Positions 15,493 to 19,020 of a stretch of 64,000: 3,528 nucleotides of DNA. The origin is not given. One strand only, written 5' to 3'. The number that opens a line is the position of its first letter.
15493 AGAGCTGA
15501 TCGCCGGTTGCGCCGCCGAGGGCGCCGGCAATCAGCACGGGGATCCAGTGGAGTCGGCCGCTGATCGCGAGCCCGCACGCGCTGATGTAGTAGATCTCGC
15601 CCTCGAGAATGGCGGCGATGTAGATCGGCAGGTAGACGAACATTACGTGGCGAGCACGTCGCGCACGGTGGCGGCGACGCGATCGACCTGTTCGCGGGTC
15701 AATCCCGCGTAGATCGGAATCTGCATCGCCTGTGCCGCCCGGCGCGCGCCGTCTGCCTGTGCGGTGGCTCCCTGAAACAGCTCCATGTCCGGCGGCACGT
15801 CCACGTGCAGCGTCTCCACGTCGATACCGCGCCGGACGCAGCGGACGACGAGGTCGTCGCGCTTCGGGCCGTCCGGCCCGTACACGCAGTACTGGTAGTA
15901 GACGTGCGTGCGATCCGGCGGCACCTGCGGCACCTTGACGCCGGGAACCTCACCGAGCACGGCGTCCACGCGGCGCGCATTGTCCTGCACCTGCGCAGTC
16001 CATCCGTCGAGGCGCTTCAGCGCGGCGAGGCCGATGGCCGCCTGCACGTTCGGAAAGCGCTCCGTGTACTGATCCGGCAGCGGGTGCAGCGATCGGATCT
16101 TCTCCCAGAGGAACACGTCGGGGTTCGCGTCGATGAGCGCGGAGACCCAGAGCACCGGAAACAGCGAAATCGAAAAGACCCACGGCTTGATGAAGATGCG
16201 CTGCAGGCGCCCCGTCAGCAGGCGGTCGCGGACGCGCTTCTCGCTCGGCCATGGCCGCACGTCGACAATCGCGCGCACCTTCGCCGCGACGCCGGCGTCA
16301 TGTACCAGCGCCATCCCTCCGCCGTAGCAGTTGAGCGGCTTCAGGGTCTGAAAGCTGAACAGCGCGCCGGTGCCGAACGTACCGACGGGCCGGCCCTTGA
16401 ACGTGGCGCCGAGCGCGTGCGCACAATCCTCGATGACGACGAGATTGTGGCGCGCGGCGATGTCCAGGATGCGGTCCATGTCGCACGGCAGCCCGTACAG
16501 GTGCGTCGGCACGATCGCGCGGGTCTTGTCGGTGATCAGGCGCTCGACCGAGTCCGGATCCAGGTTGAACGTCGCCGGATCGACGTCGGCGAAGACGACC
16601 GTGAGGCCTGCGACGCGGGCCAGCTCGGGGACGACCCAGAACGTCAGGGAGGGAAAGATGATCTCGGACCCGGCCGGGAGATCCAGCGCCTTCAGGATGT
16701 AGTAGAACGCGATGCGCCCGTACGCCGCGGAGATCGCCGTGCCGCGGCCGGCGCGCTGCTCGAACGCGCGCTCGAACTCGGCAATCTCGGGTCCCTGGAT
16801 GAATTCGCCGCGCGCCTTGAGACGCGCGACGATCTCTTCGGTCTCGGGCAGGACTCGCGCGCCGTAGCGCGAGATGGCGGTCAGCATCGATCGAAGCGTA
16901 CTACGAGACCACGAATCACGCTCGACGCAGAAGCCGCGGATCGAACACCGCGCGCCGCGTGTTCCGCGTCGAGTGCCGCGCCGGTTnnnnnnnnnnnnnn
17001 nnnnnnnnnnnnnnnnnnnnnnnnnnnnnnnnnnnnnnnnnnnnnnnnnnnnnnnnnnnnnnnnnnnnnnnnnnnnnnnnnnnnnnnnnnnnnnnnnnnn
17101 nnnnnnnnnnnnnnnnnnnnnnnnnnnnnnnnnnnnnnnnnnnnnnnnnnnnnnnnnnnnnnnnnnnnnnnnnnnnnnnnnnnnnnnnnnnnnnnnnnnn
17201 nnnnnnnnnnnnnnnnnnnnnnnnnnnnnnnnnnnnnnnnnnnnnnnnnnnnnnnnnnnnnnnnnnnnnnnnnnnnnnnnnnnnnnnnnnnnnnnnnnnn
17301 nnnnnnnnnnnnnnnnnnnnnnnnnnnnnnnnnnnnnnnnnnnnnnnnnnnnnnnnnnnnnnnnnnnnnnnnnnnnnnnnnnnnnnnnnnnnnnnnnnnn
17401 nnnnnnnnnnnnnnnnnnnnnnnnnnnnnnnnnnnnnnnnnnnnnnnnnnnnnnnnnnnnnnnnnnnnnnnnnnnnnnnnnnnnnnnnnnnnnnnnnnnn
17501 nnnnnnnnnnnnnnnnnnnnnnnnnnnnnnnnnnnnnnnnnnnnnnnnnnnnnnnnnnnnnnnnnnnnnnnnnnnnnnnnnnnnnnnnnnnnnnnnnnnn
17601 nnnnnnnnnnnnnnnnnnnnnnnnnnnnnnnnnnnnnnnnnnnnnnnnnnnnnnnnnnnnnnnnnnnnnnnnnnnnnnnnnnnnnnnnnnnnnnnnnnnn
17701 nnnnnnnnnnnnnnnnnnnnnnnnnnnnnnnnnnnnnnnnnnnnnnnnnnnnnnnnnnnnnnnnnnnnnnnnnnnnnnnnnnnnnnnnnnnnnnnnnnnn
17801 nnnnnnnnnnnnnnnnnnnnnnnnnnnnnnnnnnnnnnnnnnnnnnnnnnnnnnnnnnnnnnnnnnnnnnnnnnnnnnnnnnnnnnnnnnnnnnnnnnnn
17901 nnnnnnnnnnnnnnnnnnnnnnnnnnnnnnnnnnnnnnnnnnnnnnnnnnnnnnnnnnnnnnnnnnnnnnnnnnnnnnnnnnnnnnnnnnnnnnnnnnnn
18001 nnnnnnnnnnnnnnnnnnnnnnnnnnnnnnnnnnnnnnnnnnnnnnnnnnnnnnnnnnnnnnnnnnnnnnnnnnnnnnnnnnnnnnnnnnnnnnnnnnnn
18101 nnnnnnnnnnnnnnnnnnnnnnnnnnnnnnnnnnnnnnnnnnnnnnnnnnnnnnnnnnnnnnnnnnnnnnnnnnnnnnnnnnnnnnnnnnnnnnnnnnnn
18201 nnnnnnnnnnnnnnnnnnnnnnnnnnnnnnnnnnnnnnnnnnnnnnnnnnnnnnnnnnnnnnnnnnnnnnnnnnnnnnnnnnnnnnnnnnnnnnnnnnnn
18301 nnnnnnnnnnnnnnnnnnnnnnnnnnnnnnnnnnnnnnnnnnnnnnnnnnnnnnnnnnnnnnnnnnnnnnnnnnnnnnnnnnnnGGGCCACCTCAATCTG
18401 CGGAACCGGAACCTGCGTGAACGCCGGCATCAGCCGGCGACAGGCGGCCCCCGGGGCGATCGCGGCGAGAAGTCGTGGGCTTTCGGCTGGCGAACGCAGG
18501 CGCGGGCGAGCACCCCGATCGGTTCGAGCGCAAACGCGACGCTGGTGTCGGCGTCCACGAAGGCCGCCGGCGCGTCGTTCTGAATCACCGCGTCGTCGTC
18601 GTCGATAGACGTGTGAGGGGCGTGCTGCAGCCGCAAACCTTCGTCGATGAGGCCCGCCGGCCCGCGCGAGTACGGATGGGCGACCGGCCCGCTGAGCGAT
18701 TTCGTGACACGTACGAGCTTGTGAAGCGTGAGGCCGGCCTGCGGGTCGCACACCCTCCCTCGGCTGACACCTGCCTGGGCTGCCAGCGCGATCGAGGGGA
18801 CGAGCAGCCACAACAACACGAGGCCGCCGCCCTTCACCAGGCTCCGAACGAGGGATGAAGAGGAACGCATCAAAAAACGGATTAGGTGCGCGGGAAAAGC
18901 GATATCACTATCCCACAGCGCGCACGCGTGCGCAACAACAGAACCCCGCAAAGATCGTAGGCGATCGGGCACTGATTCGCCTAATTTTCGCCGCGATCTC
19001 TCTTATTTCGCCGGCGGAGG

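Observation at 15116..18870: Operon encoding a secreted protein, a B12-radical-SAM enzyme, a DegT aminotransferase and a DedA protein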

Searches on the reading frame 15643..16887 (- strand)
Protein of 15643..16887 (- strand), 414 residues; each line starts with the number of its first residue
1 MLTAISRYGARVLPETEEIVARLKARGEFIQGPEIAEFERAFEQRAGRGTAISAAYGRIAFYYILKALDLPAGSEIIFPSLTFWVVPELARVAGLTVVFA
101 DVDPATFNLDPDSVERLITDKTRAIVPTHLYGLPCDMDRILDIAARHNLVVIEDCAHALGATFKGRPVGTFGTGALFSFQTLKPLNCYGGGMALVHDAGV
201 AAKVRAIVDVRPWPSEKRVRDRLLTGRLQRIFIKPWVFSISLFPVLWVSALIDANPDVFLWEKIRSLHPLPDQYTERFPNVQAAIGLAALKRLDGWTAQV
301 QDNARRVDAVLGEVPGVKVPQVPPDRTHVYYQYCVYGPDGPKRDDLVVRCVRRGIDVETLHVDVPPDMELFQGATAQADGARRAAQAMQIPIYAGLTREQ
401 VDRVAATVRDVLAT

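Call 5: search_protein_families(library=pfam, proteins=[window:15643-16887:-], max_evalue=0.01)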
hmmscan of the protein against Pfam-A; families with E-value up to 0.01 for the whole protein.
window:15643-16887:- (414 aa): 2 families
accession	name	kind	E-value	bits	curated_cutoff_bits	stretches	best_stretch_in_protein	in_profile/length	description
PF01041.23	DegT_DnrJ_EryC1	-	1.3e-74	252.1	19.8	2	18-207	9-198/360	DegT/DnrJ/EryC1/StrS aminotransferase family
PF00155.27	Aminotran_1_2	-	8.5e-06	25.6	19.7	1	36-163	45-194/361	Aminotransferase class I and II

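Call 6: search_protein_families(library=ncbifam, proteins=[window:15643-16887:-], max_evalue=0.01)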
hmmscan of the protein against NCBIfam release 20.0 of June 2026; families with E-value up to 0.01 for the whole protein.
window:15643-16887:- (414 aa): 15 families
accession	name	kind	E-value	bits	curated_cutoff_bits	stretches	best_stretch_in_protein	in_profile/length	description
TIGR03588.1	PseC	equivalog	1.1e-45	156.2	423.5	2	29-206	26-209/380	UDP-4-amino-4,6-dideoxy-N-acetyl-beta-L-altrosamine transaminase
TIGR04427.1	PLP_DesI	equivalog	1.7e-45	155.8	650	1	31-208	50-225/390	dTDP-4-dehydro-6-deoxyglucose aminotransferase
NF008658.2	PRK11658.1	equivalog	2e-44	151.8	631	1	22-207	22-206/379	UDP-4-amino-4-deoxy-L-arabinose aminotransferase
TIGR04181.1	NHT_00031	hypoth_equivalog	6e-41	140.5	420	2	32-208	29-221/359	LegC family aminotransferase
NF008687.0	PRK11706.1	equivalog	7e-41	140.2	375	1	68-207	66-205/375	dTDP-4-amino-4,6-dideoxygalactose transaminase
TIGR02379.1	ECA_wecE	subfamily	1.6e-34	119.3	434.85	1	67-203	65-202/376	dTDP-4-amino-4,6-dideoxy-D-glucose transaminase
NF011936.0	PRK15407.1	equivalog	2.4e-27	95.7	423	1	69-209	109-249/440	lipopolysaccharide biosynthesis protein RfbH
NF041364.1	GntC_guanitoxin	equivalog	5.1e-08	32.2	415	1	61-155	73-174/356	guanitoxin biosynthesis PLP-dependent (S)-gamma-hydroxy-L-arginine cyclodehydratase GntC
NF006230.0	PRK08363.1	equivalog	0.00037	19.4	534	1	70-157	114-208/398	alanine aminotransferase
NF000586.1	PRK00011.1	subfamily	0.00039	19.3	335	1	94-206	128-242/404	serine hydroxymethyltransferase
NF004975.0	PRK06348.1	equivalog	0.00044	19.4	549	1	60-154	101-201/384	pyridoxal phosphate-dependent aminotransferase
NF005817.0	PRK07683.1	equivalog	0.00071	18.4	575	1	70-126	110-166/387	aminotransferase A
NF004621.0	PRK05957.1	equivalog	0.0011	17.7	498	1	53-126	94-165/389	pyridoxal phosphate-dependent aminotransferase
NF005732.0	PRK07550.1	equivalog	0.0058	15.7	366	0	60-152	105-203/389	aminotransferase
NF005816.0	PRK07682.1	equivalog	0.0061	15.2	620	1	72-157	113-205/390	aminotransferase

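Call 12: search_solved_structures(query=window:15643-16887:-, max_evalue=1e-10, show_alignments=2)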
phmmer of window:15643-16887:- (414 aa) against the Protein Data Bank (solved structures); distinct sequences matched with E-value up to 1e-10: 55.
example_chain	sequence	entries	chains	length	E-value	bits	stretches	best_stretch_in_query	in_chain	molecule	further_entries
3bn1_A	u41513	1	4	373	4.7e-48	167.4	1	32-207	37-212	Perosamine synthetase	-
3dr7_A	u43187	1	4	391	5.8e-48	167.1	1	32-207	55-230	Putative perosamine synthetase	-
3dr4_A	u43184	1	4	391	4.7e-47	164.1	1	32-207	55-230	Putative perosamine synthetase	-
8gyh_B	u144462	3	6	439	5e-45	157.4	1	35-205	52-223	DegT/DnrJ/EryC1/StrS family aminotransferase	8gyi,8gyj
3frk_A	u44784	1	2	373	2.5e-40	142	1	24-209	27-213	QdtB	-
7b0d_A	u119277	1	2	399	3.7e-40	141.4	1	11-207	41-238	Glutamine--scyllo-inositol transaminase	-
7l7x_AAA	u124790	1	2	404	1.1e-39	139.8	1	28-205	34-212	DegT/DnrJ/EryC1/StrS aminotransferase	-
4zwv_A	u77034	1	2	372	4.2e-39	137.9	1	10-195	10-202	Putative aminotransferase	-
4xau_A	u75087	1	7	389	5.3e-39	137.6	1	10-194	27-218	Putative aminotransferase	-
2oga_A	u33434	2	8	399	1.4e-38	136.2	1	13-206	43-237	Transaminase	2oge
3nyu_A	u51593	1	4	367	5e-38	134.4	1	9-207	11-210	Aminotransferase WbpE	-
3nu7_A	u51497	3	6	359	5.7e-38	134.2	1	9-207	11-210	Aminotransferase WbpE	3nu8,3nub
7b0m_AAA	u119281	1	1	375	1.8e-37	132.6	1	25-209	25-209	Sugar aminotransferase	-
3nys_A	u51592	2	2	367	4e-37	131.4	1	9-207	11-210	Aminotransferase WbpE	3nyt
2po3_A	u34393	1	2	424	1.1e-35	126.7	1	31-207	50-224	4-dehydrase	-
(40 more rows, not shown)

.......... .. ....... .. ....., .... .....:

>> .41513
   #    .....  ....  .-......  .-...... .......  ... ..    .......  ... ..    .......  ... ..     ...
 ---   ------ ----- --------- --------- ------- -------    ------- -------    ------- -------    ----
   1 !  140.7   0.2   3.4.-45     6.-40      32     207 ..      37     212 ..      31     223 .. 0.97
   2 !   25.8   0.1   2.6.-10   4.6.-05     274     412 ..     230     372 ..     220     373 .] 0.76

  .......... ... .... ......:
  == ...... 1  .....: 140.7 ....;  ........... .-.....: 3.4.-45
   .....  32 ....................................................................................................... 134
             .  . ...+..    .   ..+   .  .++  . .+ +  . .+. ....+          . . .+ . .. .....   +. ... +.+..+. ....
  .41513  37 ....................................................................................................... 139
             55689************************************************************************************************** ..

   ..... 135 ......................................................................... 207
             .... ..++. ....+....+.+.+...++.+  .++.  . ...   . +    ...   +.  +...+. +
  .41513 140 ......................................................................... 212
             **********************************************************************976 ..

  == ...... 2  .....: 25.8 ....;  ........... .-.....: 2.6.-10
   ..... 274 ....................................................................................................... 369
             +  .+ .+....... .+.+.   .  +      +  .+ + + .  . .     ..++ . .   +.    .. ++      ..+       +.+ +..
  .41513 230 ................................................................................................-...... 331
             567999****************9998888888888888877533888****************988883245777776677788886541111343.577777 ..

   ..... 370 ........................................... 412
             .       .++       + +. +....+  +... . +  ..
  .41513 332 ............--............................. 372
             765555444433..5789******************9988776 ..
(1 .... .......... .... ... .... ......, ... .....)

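Call 89: predict_structure(alignment_id=A6)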
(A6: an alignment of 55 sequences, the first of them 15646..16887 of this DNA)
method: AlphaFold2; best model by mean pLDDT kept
length: 414 residues; sequences in the alignment: 55
mean_pLDDT: 88.0   pTM: 0.89
mean pLDDT of the five models: 88.0, 87.7, 87.5, 86.9, 85.9
residues with pLDDT >= 90: 224; 70-90: 161; 50-70: 24; < 50: 5
segments of 3 or more residues with pLDDT < 50: 183-187
pLDDT, mean of each block of 10 residues (from residue 1): 77 86 96 96 94 90 97 96 92 96 91 94 95 93 98 90 95 90 53 95 97 92 84 83 82 60 77 89 92 91 94 89 90 80 81 85 79 81 88 89 93 81
secondary structure, 60 per line:
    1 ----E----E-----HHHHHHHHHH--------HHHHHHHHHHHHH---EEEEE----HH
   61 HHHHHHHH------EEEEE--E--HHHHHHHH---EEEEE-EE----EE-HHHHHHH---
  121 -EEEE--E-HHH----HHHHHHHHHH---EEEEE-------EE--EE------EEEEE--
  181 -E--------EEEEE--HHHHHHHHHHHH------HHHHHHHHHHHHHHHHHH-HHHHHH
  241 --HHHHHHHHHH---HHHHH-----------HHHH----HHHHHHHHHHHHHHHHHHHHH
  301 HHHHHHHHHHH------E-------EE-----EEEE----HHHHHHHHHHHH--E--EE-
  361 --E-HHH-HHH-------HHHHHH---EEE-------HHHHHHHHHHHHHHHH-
elements in order: H16-25 H34-46 E50-54 H59-68 E75-79 H85-92 E96-100 H111-117 E122-125 H137-146 E150-154 E174-178 E191-195 H198-209 H216-233 H235-240 H243-252 H256-260 H272-275 H280-311 E333-336 H341-352 H379-384 E388-390 H398-413

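Call 106: fold_search(model_id=the predicted structure, library=pdb)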
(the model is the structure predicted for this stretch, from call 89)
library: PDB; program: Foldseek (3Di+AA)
matches with E <= 10: 1918; with E <= 0.001: 1537
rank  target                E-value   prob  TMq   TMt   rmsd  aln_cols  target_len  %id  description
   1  3bn1_C                6.6e-30  1.00  0.78  0.88   7.4       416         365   31  Crystal structure of GDP-perosamine synthase (released 2008-03-18)
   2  3dr7_B                1.1e-29  1.00  0.78  0.88   7.3       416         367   30  GDP-perosamine synthase from Caulobacter crescentus with bound GDP-3-deoxyperosamine (released 2008-10-14)
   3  3dr4_C                1.2e-28  1.00  0.78  0.87   8.7       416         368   30  GDP-perosamine synthase K186A mutant from Caulobacter crescentus with bound sugar ligand (released 2008-10-14)
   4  3dr4_D                1.2e-28  1.00  0.77  0.87   8.7       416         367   30  GDP-perosamine synthase K186A mutant from Caulobacter crescentus with bound sugar ligand (released 2008-10-14)
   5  3dr4_B                2.2e-28  1.00  0.77  0.86   8.7       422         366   30  GDP-perosamine synthase K186A mutant from Caulobacter crescentus with bound sugar ligand (released 2008-10-14)
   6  3bn1_A                2.8e-28  1.00  0.78  0.87   7.4       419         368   30  Crystal structure of GDP-perosamine synthase (released 2008-03-18)
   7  3dr4_A                3.9e-28  1.00  0.76  0.86   8.7       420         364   30  GDP-perosamine synthase K186A mutant from Caulobacter crescentus with bound sugar ligand (released 2008-10-14)
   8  4oca                  8.5e-28  1.00  0.77  0.87   4.5       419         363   23  Cryatal structure of ArnB K188A complexted with PLP and UDP-Ara4N (released 2014-03-12)
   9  3bn1_D                1.5e-27  1.00  0.78  0.88   7.3       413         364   30  Crystal structure of GDP-perosamine synthase (released 2008-03-18)
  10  7b0m                  1.8e-27  1.00  0.79  0.88   7.8       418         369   22  Sugar transaminase from a metagenome collected from troll oil field production water (released 2021-12-01)
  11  3nu8_A                2.1e-27  1.00  0.74  0.85   8.4       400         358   26  WbpE, an Aminotransferase from Pseudomonas aeruginosa Involved in O-antigen Assembly in Complex with the Internal Aldi (released 2010-07-28)
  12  7b0d_A                2.6e-27  1.00  0.74  0.83   6.9       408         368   25  Sugar transaminase from Archaeoglobus veneficus (released 2021-12-01)
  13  3nu7_B                3.0e-27  1.00  0.74  0.85   7.2       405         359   25  WbpE, an Aminotransferase from Pseudomonas aeruginosa Involved in O-antigen Assembly in Complex with the Cofactor PMP (released 2010-07-28)
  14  3nu7_A                3.0e-27  1.00  0.73  0.84   8.4       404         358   26  WbpE, an Aminotransferase from Pseudomonas aeruginosa Involved in O-antigen Assembly in Complex with the Cofactor PMP (released 2010-07-28)
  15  8gyh_A                4.9e-27  1.00  0.73  0.72   7.2       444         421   26  Crystal structure of Fic25 (apo form) from Streptomyces ficellus (released 2023-02-22)
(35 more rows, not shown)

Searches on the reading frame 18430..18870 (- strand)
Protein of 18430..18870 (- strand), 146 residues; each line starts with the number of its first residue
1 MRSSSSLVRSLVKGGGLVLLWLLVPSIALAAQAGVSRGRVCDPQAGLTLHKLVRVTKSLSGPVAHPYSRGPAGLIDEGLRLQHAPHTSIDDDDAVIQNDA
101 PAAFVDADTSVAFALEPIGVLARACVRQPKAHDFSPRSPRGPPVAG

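Call 5: search_protein_families(library=pfam, proteins=[window:18430-18870:-], max_evalue=0.01)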
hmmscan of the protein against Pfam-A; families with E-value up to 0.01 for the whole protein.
window:18430-18870:- (146 aa): 0 families

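Call 6: search_protein_families(library=ncbifam, proteins=[window:18430-18870:-], max_evalue=0.01)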
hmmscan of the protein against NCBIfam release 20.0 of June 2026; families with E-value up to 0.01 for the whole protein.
window:18430-18870:- (146 aa): 0 families

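Call 98: search_protein_families(library=pfam, proteins=[window:18430-18870:-], max_evalue=10)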
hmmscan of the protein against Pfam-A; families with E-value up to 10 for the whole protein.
window:18430-18870:- (146 aa): 0 families
